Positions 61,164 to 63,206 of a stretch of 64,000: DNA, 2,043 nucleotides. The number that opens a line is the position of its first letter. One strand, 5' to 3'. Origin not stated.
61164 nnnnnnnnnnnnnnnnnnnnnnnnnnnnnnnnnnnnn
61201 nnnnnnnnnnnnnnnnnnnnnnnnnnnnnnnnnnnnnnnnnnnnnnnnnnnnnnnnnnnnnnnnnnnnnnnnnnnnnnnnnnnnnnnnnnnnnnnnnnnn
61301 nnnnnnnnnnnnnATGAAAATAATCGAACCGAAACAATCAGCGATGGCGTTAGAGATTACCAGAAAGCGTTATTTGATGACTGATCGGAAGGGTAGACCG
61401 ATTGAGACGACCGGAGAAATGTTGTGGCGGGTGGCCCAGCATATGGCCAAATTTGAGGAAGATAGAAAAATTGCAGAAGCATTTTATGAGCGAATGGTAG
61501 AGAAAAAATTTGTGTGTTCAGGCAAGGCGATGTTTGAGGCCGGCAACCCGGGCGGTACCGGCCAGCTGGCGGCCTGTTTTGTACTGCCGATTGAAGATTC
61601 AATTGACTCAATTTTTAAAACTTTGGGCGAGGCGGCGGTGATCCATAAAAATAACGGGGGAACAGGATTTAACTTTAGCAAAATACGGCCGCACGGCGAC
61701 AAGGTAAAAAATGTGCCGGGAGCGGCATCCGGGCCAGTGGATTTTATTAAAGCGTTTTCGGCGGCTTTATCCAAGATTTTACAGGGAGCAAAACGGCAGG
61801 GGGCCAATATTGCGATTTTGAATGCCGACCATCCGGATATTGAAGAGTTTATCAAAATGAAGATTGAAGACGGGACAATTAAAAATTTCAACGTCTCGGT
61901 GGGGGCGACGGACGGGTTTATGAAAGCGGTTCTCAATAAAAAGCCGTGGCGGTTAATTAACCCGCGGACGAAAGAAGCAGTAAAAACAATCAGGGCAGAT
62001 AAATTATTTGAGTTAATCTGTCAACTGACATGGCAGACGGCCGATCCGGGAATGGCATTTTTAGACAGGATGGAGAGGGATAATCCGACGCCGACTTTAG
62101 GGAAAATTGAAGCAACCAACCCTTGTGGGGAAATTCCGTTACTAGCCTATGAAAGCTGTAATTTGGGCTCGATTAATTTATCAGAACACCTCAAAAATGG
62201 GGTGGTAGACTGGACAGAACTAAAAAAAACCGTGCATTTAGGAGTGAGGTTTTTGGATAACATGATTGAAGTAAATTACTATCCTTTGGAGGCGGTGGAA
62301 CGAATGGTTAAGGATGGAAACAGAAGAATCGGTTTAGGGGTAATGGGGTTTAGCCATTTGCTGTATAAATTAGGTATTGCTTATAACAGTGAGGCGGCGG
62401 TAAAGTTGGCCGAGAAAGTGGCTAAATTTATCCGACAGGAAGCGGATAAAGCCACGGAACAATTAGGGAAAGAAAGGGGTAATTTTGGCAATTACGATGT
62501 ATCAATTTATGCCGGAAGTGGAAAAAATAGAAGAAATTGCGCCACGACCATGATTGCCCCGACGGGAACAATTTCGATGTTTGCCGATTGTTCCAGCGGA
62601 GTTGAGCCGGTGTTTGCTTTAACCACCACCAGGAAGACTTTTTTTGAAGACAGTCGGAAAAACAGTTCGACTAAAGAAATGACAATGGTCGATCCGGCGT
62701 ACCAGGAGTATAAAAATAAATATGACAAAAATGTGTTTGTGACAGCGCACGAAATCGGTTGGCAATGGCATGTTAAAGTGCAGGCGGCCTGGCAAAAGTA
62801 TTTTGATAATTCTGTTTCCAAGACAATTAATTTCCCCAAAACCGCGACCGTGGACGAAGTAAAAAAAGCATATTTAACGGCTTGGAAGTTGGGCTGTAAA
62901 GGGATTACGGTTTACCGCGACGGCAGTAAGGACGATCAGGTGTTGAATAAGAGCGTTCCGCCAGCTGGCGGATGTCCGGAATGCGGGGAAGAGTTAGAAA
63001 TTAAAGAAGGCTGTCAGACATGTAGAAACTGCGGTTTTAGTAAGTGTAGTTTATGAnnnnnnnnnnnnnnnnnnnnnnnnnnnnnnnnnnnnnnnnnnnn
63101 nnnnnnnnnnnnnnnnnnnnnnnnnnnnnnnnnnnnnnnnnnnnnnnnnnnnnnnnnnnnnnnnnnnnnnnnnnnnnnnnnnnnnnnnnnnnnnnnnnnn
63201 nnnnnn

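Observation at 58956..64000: nrdR followed by three tandem, translationally coupled class II (B12-dependent) ribonucleotide reductase paralogs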

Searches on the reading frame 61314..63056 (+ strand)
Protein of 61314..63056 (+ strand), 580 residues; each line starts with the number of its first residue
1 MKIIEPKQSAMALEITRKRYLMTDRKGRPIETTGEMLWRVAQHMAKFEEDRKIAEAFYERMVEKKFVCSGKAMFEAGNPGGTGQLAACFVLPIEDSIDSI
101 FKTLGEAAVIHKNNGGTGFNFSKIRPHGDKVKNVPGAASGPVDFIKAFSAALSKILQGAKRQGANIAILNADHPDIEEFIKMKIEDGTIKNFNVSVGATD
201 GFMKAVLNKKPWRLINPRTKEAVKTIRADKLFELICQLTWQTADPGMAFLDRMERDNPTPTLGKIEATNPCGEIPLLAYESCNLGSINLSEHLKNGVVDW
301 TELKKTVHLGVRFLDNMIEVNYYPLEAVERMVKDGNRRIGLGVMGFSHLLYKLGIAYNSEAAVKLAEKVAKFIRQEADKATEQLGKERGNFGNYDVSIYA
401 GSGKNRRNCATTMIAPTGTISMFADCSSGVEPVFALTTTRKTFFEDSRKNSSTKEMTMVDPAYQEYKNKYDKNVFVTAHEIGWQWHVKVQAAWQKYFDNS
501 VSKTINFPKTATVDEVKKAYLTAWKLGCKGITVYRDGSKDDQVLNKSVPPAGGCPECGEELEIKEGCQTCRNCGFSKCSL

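Call 6: search_protein_families(library=pfam, proteins=[window:61314-63056:+])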
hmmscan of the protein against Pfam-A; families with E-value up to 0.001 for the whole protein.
window:61314-63056:+ (580 aa): 2 families
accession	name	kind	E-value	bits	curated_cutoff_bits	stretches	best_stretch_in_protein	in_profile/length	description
PF02867.20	Ribonuc_red_lgC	-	1.3e-118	397.3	23.9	2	86-400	1-345/523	Ribonucleotide reductase, barrel domain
PF00317.26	Ribonuc_red_lgN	-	6.2e-17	61.9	28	1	8-80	3-76/77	Ribonucleotide reductase, all-alpha domain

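Call 7: search_protein_families(library=ncbifam, proteins=[window:61314-63056:+])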
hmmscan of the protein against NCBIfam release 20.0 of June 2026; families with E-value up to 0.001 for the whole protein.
window:61314-63056:+ (580 aa): 21 families
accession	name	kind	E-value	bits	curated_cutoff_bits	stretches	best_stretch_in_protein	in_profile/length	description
NF006417.0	PRK08665.1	equivalog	1.5e-214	714.5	961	2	8-546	12-575/759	vitamin B12-dependent ribonucleotide reductase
TIGR02504.1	NrdJ_Z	equivalog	8.6e-181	602.5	399.95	1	13-544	2-606/606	adenosylcobalamin-dependent ribonucleoside-diphosphate reductase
NF005010.0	PRK06406.1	subfamily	2.5e-172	574.9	1125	1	49-547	215-728/771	vitamin B12-dependent ribonucleotide reductase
NF006207.0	PRK08332.1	equivalog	1.6e-95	320.7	2400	4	117-271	701-860/1684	vitamin B12-dependent ribonucleotide reductase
TIGR02506.1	NrdE_NrdA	equivalog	4.7e-91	306.1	341.05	2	12-400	3-428/616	ribonucleoside-diphosphate reductase subunit alpha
NF005122.0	PRK06556.1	equivalog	7.2e-88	295.4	859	4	189-395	285-491/960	vitamin B12-dependent ribonucleotide reductase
NF005401.0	PRK06948.1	subfamily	4.7e-79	266.6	906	1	22-545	21-591/604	ribonucleotide reductase-like protein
NF005991.0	PRK08115.1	equivalog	6.8e-78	262.5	854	3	223-392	430-601/858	vitamin B12-dependent ribonucleotide reductase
NF006577.0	PRK09102.1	equivalog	1.8e-76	257.7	620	2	17-443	28-458/604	ribonucleoside-diphosphate reductase subunit alpha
NF005544.0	PRK07207.1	equivalog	1.5e-69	234.8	965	2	222-399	539-720/965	ribonucleoside-diphosphate reductase subunit alpha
NF005736.0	PRK07562.1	equivalog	2.1e-67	227.6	1737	4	190-395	395-601/1222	vitamin B12-dependent ribonucleotide reductase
NF005101.0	PRK06539.1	equivalog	2.6e-61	207.7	988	2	223-399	393-572/822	ribonucleoside-diphosphate reductase subunit alpha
NF009029.0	PRK12365.1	equivalog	1.5e-59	201.9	1350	3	223-398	623-801/1046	ribonucleoside-diphosphate reductase subunit alpha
NF009028.0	PRK12364.1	equivalog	1.4e-54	185.4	1377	2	281-538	570-831/842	ribonucleoside-diphosphate reductase subunit alpha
NF005483.0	PRK07088.1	equivalog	4e-54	184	1214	3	13-233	163-388/764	ribonucleoside-diphosphate reductase subunit alpha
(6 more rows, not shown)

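Call 11: find_encoding_contigs(protein=window:61314-63056:+, flank=10000, max_places=6)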
Protein window:61314-63056:+ (580 aa): no gene with exactly this product is on record in the collection.

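Call 19: find_homologous_proteins(query=window:61314-63056:+, max_evalue=1e-30)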
Query window:61314-63056:+ (580 aa): 8000 proteins with E <= 1e-30 among 8000 candidates; the best 120 are listed.
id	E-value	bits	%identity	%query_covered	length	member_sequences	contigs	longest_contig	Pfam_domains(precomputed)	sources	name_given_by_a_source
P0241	0.0e+0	1344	100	100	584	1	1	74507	PF02867.21,PF00317.27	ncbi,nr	ncbi:MAG: adenosylcobalamin-dependent ribonucleoside-diphosphate reductase [Candidatus Beckwithbacte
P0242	0.0e+0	1115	83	100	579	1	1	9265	PF02867.21,PF00317.27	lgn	-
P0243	0.0e+0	1107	82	100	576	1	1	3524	PF02867.21,PF00317.27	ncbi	-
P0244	0.0e+0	1103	81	100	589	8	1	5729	PF02867.21,PF00317.27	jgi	-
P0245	0.0e+0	1091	80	100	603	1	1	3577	PF02867.21,PF00317.27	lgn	-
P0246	0.0e+0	1086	78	53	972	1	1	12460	PF02867.21,PF00317.27,PF14528.12,PF14890.12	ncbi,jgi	jgi:ribonucleoside-diphosphate reductase alpha chain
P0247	0.0e+0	1085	81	100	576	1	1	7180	PF02867.21,PF00317.27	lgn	-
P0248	0.0e+0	1081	77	53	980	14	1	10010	PF02867.21,PF00317.27,PF14528.12,PF14890.12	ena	-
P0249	0.0e+0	1077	80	100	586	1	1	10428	PF02867.21,PF00317.27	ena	-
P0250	0.0e+0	1077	78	100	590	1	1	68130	PF02867.21,PF00317.27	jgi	jgi:ribonucleoside-diphosphate reductase alpha chain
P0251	0.0e+0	1076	82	96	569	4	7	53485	PF02867.21,PF00317.27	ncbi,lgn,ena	-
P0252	0.0e+0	1074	80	100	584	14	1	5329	PF02867.21,PF00317.27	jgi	-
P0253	0.0e+0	1069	79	100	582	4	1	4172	PF02867.21,PF00317.27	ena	-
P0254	0.0e+0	1063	79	100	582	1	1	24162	PF02867.21,PF00317.27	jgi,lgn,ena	jgi:ribonucleoside-diphosphate reductase alpha chain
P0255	0.0e+0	1057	78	100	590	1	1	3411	PF02867.21,PF00317.27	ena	-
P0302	8.4e-249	845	60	100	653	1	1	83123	PF02867.21,PF00317.27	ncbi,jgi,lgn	ncbi:MAG: adenosylcobalamin-dependent ribonucleoside-diphosphate reductase [Patescibacteria group ba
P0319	1.9e-247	840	62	99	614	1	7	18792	PF02867.21,PF00317.27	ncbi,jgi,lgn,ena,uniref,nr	ncbi:ribonucleoside-diphosphate reductase, adenosylcobalamin-dependent [Candidatus Collierbacteria b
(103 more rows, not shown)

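Call 20: find_encoding_contigs(protein=P0241, flank=10000, max_places=4)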
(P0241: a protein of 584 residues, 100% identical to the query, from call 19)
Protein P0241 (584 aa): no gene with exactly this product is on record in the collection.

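Call 21: find_related_loci(query=window:61314-63056:+, collection=genome_contigs, flank=10000)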
Query window:61314-63056:+ (580 aa) in genome_contigs; peptide patterns used: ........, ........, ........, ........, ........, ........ (x = any residue, [..] = any of these).
54 stretches matched a pattern; 7 encode a relative of the query (tblastn E <= 1e-3); 7 distinct loci.
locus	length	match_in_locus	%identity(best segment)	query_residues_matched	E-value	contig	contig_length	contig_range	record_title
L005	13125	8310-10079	80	1-580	0e+0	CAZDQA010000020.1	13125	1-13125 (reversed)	MAG TPA_asm: uncultured Pseudomonadales bacterium isolate binchicken_co220_119 genome assembly, contig: NODE_3073_length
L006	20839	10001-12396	80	1-580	0e+0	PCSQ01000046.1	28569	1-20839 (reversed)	MAG: Candidatus Beckwithbacteria bacterium CG23_combo_of_CG06-09_8_20_14_all_47_9 CG23_scaffold_654_c, whole genome shot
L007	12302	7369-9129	72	1-580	0e+0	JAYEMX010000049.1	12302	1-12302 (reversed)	MAG: Patescibacteria group bacterium isolate MAG070 MAG070_49, whole genome shotgun sequence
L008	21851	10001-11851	38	18-544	5e-120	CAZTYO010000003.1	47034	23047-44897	MAG TPA_asm: Candidatus Woesearchaeota archaeon isolate SRP077602_co5_339 genome assembly, contig: NODE_3647_length_4703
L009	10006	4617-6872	38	4-578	3e-117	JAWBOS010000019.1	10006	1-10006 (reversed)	MAG: Candidatus Woesearchaeota archaeon isolate HHBFW-2_201803_bins_234 HHBFW-2_201803_bins_234_scaffold_20, whole genom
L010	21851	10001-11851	38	18-544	2e-119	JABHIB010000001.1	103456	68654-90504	MAG: archaeon isolate SI037_bin53 k141_2885381, whole genome shotgun sequence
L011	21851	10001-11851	38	18-544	5e-118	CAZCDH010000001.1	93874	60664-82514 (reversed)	MAG TPA_asm: Candidatus Woesearchaeota archaeon isolate binchicken_co141_322 genome assembly, contig: NODE_773_length_93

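Call 41: find_encoding_contigs(protein=P0319, flank=10000, max_places=3)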
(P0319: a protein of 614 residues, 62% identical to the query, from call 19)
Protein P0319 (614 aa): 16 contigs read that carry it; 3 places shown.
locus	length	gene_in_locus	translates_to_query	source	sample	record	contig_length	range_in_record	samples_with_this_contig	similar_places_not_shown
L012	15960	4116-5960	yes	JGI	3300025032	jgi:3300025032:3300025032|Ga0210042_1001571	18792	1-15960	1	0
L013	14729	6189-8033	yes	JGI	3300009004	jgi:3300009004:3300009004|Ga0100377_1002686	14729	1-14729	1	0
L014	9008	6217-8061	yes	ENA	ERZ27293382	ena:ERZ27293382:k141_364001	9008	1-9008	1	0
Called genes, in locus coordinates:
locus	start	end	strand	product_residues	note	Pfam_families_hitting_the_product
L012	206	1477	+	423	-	-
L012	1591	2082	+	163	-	PF22811:Zn_ribbon_NrdR, PF03477:ATP-cone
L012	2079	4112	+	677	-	PF00317:Ribonuc_red_lgN, PF02867:Ribonuc_red_lgC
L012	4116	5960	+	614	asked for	PF00317:Ribonuc_red_lgN, PF02867:Ribonuc_red_lgC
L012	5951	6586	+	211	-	PF01936:NYN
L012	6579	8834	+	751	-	PF03477:ATP-cone, PF00317:Ribonuc_red_lgN, PF02867:Ribonuc_red_lgC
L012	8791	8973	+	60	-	-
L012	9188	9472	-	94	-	-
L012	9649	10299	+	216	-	PF02545:Maf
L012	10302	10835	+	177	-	PF02572:CobA_CobO_BtuR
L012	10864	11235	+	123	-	-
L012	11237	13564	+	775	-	PF26449:DUF8128, PF10412:TrwB_AAD_bind (weak), PF12696:TraG-D_C (weak)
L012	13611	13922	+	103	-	-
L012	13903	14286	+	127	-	PF01850:PIN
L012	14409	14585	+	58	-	-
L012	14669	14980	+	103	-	-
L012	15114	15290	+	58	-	-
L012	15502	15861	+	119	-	PF04977:DivIC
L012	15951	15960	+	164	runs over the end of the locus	PF00293:NUDIX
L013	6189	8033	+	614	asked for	PF00317:Ribonuc_red_lgN, PF02867:Ribonuc_red_lgC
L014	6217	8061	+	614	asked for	PF00317:Ribonuc_red_lgN, PF02867:Ribonuc_red_lgC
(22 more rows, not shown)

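Call 42: find_encoding_contigs(protein=P0302, flank=10000, max_places=2)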
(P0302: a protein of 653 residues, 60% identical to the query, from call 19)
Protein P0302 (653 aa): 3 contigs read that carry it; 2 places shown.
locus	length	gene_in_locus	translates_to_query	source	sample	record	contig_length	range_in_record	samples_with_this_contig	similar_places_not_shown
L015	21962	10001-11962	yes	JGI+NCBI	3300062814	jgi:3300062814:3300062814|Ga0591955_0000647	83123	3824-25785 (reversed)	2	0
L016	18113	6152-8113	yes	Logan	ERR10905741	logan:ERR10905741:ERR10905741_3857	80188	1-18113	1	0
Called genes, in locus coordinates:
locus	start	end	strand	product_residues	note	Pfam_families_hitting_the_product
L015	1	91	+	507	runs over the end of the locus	PF01676:Metalloenzyme, PF06415:iPGM_N, PF01663:Phosphodiest (weak)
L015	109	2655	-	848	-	PF00912:Transgly, PF00905:Transpeptidase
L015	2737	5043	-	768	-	PF00912:Transgly, PF00905:Transpeptidase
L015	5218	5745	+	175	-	-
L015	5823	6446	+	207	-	PF13189:Cytidylate_kin2, PF13238:AAA_18, PF13207:AAA_17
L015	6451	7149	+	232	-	PF18915:DUF5667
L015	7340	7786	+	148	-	PF22811:Zn_ribbon_NrdR, PF03477:ATP-cone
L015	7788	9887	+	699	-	PF00317:Ribonuc_red_lgN, PF02867:Ribonuc_red_lgC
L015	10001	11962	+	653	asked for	PF00317:Ribonuc_red_lgN, PF02867:Ribonuc_red_lgC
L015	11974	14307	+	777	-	PF03477:ATP-cone, PF00317:Ribonuc_red_lgN, PF02867:Ribonuc_red_lgC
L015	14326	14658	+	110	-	-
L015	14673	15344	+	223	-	PF02545:Maf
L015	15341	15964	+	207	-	PF02572:CobA_CobO_BtuR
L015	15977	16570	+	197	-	-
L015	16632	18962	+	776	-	PF26449:DUF8128, PF10412:TrwB_AAD_bind (weak), PF12696:TraG-D_C (weak)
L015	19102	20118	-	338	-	-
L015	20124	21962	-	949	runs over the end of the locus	PF01551:Peptidase_M23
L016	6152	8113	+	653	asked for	PF00317:Ribonuc_red_lgN, PF02867:Ribonuc_red_lgC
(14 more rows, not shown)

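Call 56: search_protein_families(library=ncbifam, proteins=[L005:10079-12265:+, L012:2079-4112:+, L012:6579-8834:+, L015:7788-9887:+], max_evalue=1e-60)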
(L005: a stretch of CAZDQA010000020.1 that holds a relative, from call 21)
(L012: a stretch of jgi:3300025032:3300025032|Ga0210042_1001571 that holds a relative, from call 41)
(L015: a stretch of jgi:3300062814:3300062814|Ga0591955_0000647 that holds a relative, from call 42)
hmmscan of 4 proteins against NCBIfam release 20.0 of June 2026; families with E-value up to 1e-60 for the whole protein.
L005:10079-12265:+ (729 aa): 14 families
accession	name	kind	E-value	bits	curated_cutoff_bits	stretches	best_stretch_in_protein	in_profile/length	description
NF006417.0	PRK08665.1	equivalog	9.9e-248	824.3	961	1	102-693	8-590/759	vitamin B12-dependent ribonucleotide reductase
NF005010.0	PRK06406.1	subfamily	4.2e-241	802.4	1125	1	143-695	210-744/771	vitamin B12-dependent ribonucleotide reductase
TIGR02504.1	NrdJ_Z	equivalog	1.8e-204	680.8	399.95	1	111-676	2-606/606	adenosylcobalamin-dependent ribonucleoside-diphosphate reductase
NF006207.0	PRK08332.1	equivalog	5.8e-138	461.4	2400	0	214-369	701-860/1684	vitamin B12-dependent ribonucleotide reductase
TIGR02506.1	NrdE_NrdA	equivalog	7.4e-106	355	341.05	1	112-512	5-429/616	ribonucleoside-diphosphate reductase subunit alpha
NF005122.0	PRK06556.1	equivalog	2.7e-101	339.8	859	0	287-507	286-492/960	vitamin B12-dependent ribonucleotide reductase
NF006577.0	PRK09102.1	equivalog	6e-88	295.6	620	1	93-695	12-592/604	ribonucleoside-diphosphate reductase subunit alpha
NF005544.0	PRK07207.1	equivalog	9.6e-85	285.1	965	0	318-512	538-722/965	ribonucleoside-diphosphate reductase subunit alpha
NF005991.0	PRK08115.1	equivalog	1.3e-82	278.2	854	0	319-512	429-610/858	vitamin B12-dependent ribonucleotide reductase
NF005101.0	PRK06539.1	equivalog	3.6e-78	263.4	988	0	40-316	81-362/822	ribonucleoside-diphosphate reductase subunit alpha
NF005401.0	PRK06948.1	subfamily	2e-77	261.2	906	1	129-679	31-593/604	ribonucleotide reductase-like protein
NF005736.0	PRK07562.1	equivalog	5.8e-74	249.4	1737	0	288-506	396-601/1222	vitamin B12-dependent ribonucleotide reductase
NF009029.0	PRK12365.1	equivalog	1.8e-70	238.1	1350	0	319-512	622-804/1046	ribonucleoside-diphosphate reductase subunit alpha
NF009028.0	PRK12364.1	equivalog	5.4e-63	213.2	1377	0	107-314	237-451/842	ribonucleoside-diphosphate reductase subunit alpha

L012:2079-4112:+ (677 aa): 11 families
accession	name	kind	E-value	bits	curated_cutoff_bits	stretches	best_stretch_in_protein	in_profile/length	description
NF006417.0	PRK08665.1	equivalog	1.5e-201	671.6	961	1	3-640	9-583/759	vitamin B12-dependent ribonucleotide reductase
TIGR02504.1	NrdJ_Z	equivalog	2.2e-186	621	399.95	1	11-630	2-606/606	adenosylcobalamin-dependent ribonucleoside-diphosphate reductase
NF005010.0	PRK06406.1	subfamily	2.3e-150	502.3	1125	1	58-427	218-568/771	vitamin B12-dependent ribonucleotide reductase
TIGR02506.1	NrdE_NrdA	equivalog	1.3e-104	350.9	341.05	1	10-618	3-610/616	ribonucleoside-diphosphate reductase subunit alpha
NF006207.0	PRK08332.1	equivalog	2.9e-100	336.4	2400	1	278-627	1241-1559/1684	vitamin B12-dependent ribonucleotide reductase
NF005991.0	PRK08115.1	equivalog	3.9e-96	322.9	854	0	230-502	429-680/858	vitamin B12-dependent ribonucleotide reductase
NF005401.0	PRK06948.1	subfamily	1.7e-91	307.7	906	1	10-520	17-508/604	ribonucleotide reductase-like protein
NF005122.0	PRK06556.1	equivalog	1.5e-81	274.5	859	0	198-645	286-723/960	vitamin B12-dependent ribonucleotide reductase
NF005544.0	PRK07207.1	equivalog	3.1e-81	273.5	965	0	229-622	538-909/965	ribonucleoside-diphosphate reductase subunit alpha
NF006577.0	PRK09102.1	equivalog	2e-75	254.2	620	0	6-417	25-413/604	ribonucleoside-diphosphate reductase subunit alpha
NF005101.0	PRK06539.1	equivalog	1.4e-74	251.6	988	0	229-620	391-757/822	ribonucleoside-diphosphate reductase subunit alpha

L012:6579-8834:+ (751 aa): 17 families
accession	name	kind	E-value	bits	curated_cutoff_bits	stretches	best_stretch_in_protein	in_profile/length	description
NF006417.0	PRK08665.1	equivalog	2.7e-253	842.6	961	1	110-704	9-590/759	vitamin B12-dependent ribonucleotide reductase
NF005010.0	PRK06406.1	subfamily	5e-235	782.3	1125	1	154-710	212-748/771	vitamin B12-dependent ribonucleotide reductase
TIGR02504.1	NrdJ_Z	equivalog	2.6e-213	710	399.95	1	118-687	2-606/606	adenosylcobalamin-dependent ribonucleoside-diphosphate reductase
NF006207.0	PRK08332.1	equivalog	2.7e-144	482.3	2400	0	223-379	701-860/1684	vitamin B12-dependent ribonucleotide reductase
TIGR02506.1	NrdE_NrdA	equivalog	1.1e-111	374.3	341.05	0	118-323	4-214/616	ribonucleoside-diphosphate reductase subunit alpha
NF005122.0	PRK06556.1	equivalog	1.4e-103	347.4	859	0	297-517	286-493/960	vitamin B12-dependent ribonucleotide reductase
NF005401.0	PRK06948.1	subfamily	9.6e-98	328.4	906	1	114-560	14-488/604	ribonucleotide reductase-like protein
NF005991.0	PRK08115.1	equivalog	7.2e-97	325.3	854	0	332-520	432-609/858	vitamin B12-dependent ribonucleotide reductase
NF005544.0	PRK07207.1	equivalog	8.7e-97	325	965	0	107-321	290-504/965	ribonucleoside-diphosphate reductase subunit alpha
NF006577.0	PRK09102.1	equivalog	1.2e-90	304.5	620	1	108-697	20-585/604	ribonucleoside-diphosphate reductase subunit alpha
NF005101.0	PRK06539.1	equivalog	5.6e-87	292.6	988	0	110-322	145-358/822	ribonucleoside-diphosphate reductase subunit alpha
NF005736.0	PRK07562.1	equivalog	4.3e-76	256.4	1737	0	298-518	396-604/1222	vitamin B12-dependent ribonucleotide reductase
NF009029.0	PRK12365.1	equivalog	8.7e-76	255.7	1350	0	105-321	370-587/1046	ribonucleoside-diphosphate reductase subunit alpha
NF009028.0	PRK12364.1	equivalog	5.8e-75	252.8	1377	0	113-321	236-448/842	ribonucleoside-diphosphate reductase subunit alpha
NF005483.0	PRK07088.1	equivalog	2.3e-71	241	1214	0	65-322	111-370/764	ribonucleoside-diphosphate reductase subunit alpha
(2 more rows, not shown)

L015:7788-9887:+ (699 aa): 12 families
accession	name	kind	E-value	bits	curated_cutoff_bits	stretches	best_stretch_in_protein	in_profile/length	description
NF006417.0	PRK08665.1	equivalog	7.6e-199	662.6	961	1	3-646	9-590/759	vitamin B12-dependent ribonucleotide reductase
TIGR02504.1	NrdJ_Z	equivalog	1.3e-182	608.6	399.95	1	11-629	2-606/606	adenosylcobalamin-dependent ribonucleoside-diphosphate reductase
NF005010.0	PRK06406.1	subfamily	2.7e-144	482.2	1125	1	57-425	218-567/771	vitamin B12-dependent ribonucleotide reductase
NF006207.0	PRK08332.1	equivalog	2.3e-106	356.6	2400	1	277-640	1241-1573/1684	vitamin B12-dependent ribonucleotide reductase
TIGR02506.1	NrdE_NrdA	equivalog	9.4e-98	328.2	341.05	1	10-619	3-612/616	ribonucleoside-diphosphate reductase subunit alpha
NF005122.0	PRK06556.1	equivalog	1.3e-85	288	859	0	200-642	289-721/960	vitamin B12-dependent ribonucleotide reductase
NF005991.0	PRK08115.1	equivalog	3.5e-83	280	854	0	225-498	425-677/858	vitamin B12-dependent ribonucleotide reductase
NF005401.0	PRK06948.1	subfamily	7.6e-79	265.9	906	1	12-423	19-428/604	ribonucleotide reductase-like protein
NF006577.0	PRK09102.1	equivalog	3.8e-73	246.7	620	0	17-422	30-420/604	ribonucleoside-diphosphate reductase subunit alpha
NF005101.0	PRK06539.1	equivalog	7.1e-73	245.9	988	0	229-638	392-776/822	ribonucleoside-diphosphate reductase subunit alpha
NF005544.0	PRK07207.1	equivalog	2.4e-69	234.2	965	0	228-623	538-911/965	ribonucleoside-diphosphate reductase subunit alpha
NF005736.0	PRK07562.1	equivalog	2.1e-62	211.1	1737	0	200-499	398-704/1222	vitamin B12-dependent ribonucleotide reductase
